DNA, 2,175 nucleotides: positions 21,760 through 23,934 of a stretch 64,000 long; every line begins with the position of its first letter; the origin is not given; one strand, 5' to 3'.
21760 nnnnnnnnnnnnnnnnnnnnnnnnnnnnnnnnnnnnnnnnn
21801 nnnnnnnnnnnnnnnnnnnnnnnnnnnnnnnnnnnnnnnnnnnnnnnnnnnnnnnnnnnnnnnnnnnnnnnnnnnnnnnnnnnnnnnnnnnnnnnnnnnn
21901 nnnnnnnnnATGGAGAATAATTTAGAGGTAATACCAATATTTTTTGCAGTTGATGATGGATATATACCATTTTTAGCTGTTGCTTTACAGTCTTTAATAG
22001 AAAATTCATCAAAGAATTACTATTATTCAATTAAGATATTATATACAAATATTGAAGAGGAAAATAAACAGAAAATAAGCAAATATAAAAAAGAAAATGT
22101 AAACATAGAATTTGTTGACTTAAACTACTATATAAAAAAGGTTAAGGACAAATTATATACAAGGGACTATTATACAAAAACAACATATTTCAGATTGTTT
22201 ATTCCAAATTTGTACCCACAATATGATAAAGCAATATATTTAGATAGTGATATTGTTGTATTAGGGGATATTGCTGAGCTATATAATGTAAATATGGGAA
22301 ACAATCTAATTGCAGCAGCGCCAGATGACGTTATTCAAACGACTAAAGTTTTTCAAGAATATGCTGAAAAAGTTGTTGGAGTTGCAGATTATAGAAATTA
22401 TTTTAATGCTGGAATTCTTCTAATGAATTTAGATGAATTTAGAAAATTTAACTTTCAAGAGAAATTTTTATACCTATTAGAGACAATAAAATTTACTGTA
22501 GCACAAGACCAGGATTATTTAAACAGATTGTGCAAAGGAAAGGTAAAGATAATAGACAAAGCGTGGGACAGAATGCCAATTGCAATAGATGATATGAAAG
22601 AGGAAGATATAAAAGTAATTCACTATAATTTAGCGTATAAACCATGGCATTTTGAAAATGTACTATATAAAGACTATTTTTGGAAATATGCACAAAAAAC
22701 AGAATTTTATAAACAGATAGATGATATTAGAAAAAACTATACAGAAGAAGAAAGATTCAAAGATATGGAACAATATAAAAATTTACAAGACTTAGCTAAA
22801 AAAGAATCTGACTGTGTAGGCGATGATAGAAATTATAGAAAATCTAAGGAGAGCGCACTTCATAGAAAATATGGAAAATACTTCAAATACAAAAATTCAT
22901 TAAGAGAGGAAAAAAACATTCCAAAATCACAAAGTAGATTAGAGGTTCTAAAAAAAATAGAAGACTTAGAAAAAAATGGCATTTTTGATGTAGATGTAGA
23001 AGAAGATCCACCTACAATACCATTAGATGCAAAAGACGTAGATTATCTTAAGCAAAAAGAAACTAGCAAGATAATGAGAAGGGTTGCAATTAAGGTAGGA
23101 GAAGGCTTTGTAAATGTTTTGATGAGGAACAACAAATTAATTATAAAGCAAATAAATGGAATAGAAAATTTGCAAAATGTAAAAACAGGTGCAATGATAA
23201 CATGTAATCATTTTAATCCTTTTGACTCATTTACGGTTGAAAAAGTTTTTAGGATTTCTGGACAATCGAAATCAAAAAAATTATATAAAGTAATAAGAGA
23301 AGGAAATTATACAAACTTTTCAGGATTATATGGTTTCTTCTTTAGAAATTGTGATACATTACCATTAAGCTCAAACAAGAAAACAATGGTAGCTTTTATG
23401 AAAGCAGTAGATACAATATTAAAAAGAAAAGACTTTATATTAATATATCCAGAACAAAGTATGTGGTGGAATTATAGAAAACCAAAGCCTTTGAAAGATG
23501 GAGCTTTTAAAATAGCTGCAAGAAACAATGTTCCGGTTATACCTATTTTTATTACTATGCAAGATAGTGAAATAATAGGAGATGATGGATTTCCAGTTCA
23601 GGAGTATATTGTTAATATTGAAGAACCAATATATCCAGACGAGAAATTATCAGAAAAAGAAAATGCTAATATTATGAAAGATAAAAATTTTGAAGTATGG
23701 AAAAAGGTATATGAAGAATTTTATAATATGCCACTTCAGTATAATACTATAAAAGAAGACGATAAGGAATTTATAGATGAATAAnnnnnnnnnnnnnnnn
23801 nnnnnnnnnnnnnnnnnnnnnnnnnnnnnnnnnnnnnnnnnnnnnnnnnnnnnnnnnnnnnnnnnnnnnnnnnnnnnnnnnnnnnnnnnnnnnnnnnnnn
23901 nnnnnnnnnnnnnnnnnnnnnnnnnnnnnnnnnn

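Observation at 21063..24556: Operon of a GT8 glycosyltransferase, a GT8::PlsC-acyltransferase fusion and a second acyltransferase directly downstream of ppdK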

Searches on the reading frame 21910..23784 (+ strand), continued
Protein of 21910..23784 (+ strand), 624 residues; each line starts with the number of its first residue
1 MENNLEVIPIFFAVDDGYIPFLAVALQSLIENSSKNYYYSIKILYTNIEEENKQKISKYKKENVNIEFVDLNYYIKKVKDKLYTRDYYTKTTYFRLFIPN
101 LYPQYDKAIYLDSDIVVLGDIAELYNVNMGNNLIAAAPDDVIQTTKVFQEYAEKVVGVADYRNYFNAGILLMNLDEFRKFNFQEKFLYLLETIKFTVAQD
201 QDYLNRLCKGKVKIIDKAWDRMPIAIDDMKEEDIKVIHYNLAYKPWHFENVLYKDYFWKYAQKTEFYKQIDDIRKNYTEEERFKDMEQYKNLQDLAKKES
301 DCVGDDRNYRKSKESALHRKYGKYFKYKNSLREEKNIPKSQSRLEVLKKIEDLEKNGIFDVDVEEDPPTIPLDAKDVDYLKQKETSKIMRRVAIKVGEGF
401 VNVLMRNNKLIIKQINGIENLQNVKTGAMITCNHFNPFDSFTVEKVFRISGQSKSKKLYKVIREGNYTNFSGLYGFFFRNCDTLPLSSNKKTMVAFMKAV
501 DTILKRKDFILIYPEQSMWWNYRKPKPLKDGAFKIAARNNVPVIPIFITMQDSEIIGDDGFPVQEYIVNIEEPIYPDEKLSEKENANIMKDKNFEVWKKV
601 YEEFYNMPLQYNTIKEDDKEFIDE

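Call 50: find_encoding_contigs(protein=P0198, flank=10000, max_places=2)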
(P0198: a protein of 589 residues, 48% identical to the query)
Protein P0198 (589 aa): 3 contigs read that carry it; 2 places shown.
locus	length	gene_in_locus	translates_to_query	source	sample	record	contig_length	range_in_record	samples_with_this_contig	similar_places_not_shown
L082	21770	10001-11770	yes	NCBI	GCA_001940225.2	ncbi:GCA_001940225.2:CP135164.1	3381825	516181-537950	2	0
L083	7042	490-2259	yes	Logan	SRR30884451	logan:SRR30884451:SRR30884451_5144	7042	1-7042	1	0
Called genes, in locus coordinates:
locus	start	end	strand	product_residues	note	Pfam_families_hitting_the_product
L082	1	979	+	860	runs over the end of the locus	PF00690:Cation_ATPase_N, PF00122:E1-E2_ATPase, PF00702:Hydrolase, PF13246:Cation_ATPase, PF00689:Cation_ATPase_C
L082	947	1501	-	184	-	PF02659:Mntp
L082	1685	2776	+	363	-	PF08495:FIST, PF10442:FIST_C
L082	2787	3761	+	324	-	PF00015:MCPsignal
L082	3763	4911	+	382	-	PF27117:FliB_C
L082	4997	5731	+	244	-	PF19538:DUF6062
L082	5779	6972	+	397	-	PF00155:Aminotran_1_2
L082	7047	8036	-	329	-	PF01515:PTA_PTB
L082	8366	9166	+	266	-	PF01553:Acyltransferase (weak)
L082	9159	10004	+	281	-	PF01501:Glyco_transf_8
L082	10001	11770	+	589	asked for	PF01501:Glyco_transf_8, PF18404:Glyco_transf_24 (weak), PF01553:Acyltransferase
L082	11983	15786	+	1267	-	PF00873:ACR_tran, PF03176:MMPL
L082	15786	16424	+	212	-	PF00440:TetR_N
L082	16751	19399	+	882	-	PF00133:tRNA-synt_1, PF01406:tRNA-synt_1e (faint), PF09334:tRNA-synt_1g, PF13603:tRNA-synt_1_2, PF09334:tRNA-synt_1g, PF08264:Anticodon_1, PF10458:Val_tRNA-synt_C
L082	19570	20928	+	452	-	PF20250:FapA_N, PF03961:FapA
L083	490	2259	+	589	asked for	PF01501:Glyco_transf_8, PF18404:Glyco_transf_24 (weak), PF01553:Acyltransferase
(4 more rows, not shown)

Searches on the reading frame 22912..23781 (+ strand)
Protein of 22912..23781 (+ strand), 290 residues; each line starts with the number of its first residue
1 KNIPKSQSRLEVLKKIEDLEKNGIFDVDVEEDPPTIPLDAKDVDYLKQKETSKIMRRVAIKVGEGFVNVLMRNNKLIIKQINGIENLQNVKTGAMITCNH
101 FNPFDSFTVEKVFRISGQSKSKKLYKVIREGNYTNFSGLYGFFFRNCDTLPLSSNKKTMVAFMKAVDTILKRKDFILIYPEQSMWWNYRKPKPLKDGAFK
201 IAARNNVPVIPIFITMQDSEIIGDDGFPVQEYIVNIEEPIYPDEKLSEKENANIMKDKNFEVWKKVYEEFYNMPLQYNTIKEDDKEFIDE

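Call 43: predict_structure(alignment_id=A3)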
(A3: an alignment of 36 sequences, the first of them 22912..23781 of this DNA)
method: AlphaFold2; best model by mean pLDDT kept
length: 290 residues; sequences in the alignment: 36
mean_pLDDT: 79.0   pTM: 0.79
mean pLDDT of the five models: 79.0, 76.1, 75.6, 74.6, 68.1
residues with pLDDT >= 90: 99; 70-90: 117; 50-70: 55; < 50: 19
segments of 3 or more residues with pLDDT < 50: 1-3, 183-185, 278-290
pLDDT, mean of each block of 10 residues (from residue 1): 58 71 61 66 62 71 77 86 97 92 84 93 88 73 77 81 91 91 51 75 96 90 78 96 96 93 90 66 38
secondary structure, 60 per line:
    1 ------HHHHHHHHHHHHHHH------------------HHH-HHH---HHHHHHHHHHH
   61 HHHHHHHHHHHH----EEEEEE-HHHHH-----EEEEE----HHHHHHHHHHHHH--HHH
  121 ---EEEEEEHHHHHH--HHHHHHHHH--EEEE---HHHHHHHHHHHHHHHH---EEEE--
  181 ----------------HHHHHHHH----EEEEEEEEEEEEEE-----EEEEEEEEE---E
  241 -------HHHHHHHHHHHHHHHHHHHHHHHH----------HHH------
elements in order: H7-21 H50-72 E77-82 H84-88 E94-98 H103-115 E124-129 H130-135 H138-146 E149-152 H156-171 E175-178 H197-204 E209-222 E228-236 H248-271

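Call 46: fold_search(model_id=the predicted structure, library=pdb)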
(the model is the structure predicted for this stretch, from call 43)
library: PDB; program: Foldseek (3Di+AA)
matches with E <= 10: 1289; with E <= 0.001: 13
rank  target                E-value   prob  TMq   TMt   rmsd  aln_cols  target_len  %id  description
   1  5kym_A                3.8e-08  1.00  0.51  0.60   6.8       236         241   18  Crystal Structure of the 1-acyl-sn-glycerophosphate (LPA) acyltransferase, PlsC, from Thermotoga maritima (released 2017-07-26)
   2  5knk                  2.1e-07  1.00  0.37  0.34  15.2       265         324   13  Lipid A secondary acyltransferase LpxM from Acinetobacter baumannii with catalytic residue substitution (E127A) (released 2016-09-28)
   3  5kn7                  5.8e-07  1.00  0.38  0.35  14.8       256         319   13  Lipid A secondary acyltransferase LpxM from Acinetobacter baumannii (released 2016-09-28)
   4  5kym_B                1.3e-06  1.00  0.50  0.60  10.1       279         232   16  Crystal Structure of the 1-acyl-sn-glycerophosphate (LPA) acyltransferase, PlsC, from Thermotoga maritima (released 2017-07-26)
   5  1iuq                  1.4e-06  1.00  0.47  0.39   5.4       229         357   12  The 1.55 A Crystal Structure of Glycerol-3-Phosphate Acyltransferase (released 2003-10-07)
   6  5oce_B                5.5e-06  1.00  0.43  0.49  12.3       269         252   12  THE MOLECULAR MECHANISM OF SUBSTRATE RECOGNITION AND CATALYSIS OF THE MEMBRANE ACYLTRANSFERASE PatA -- Complex of PatA (released 2017-12-27)
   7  5f2z_C                7.9e-06  1.00  0.43  0.49  12.9       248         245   11  Crystal structure of membrane associated PatA from Mycobacterium smegmatis in complex with palmitate - P21 space group (released 2016-03-09)
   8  1k30                  9.5e-06  1.00  0.47  0.38   5.6       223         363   12  Crystal Structure Analysis of Squash (Cucurbita moschata) glycerol-3-phosphate (1)-acyltransferase (released 2001-10-31)
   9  5oce_A                1.1e-05  1.00  0.44  0.49  11.8       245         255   11  THE MOLECULAR MECHANISM OF SUBSTRATE RECOGNITION AND CATALYSIS OF THE MEMBRANE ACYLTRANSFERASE PatA -- Complex of PatA (released 2017-12-27)
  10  5f2t_A                1.3e-05  1.00  0.45  0.51  11.9       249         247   11  Crystal structure of membrane associated PatA from Mycobacterium smegmatis in complex with palmitate - C 2 space group (released 2016-03-09)
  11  8e4y                  2.5e-05  1.00  0.43  0.22  16.4       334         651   12  Cryo-EM structure of human glycerol-3-phosphate acyltransferase 1 (GPAT1) in complex with 2-oxohexadecyl-CoA (released 2022-12-21)
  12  5f34_A                3.4e-05  1.00  0.44  0.50  11.8       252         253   11  Crystal structure of membrane associated PatA from Mycobacterium smegmatis in complex with S-hexadecyl Coenzyme A - P2 (released 2016-03-09)
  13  8ia1_A                4.9e-05  1.00  0.50  0.42   5.7       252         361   12  plastidial glycerol-3-phosphate acyltransferases (GPAT) from the green alga Myrmecia incisa (released 2024-02-07)
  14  6ojy_C                1.6e-03  0.93  0.29  0.25   9.1       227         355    9  Methylated PilT4 from Geobacter metallireducens bound to sulfate: C3ocococ conformation (released 2019-11-20)
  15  6ojy_E                1.6e-03  0.92  0.28  0.24   9.1       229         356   10  Methylated PilT4 from Geobacter metallireducens bound to sulfate: C3ocococ conformation (released 2019-11-20)
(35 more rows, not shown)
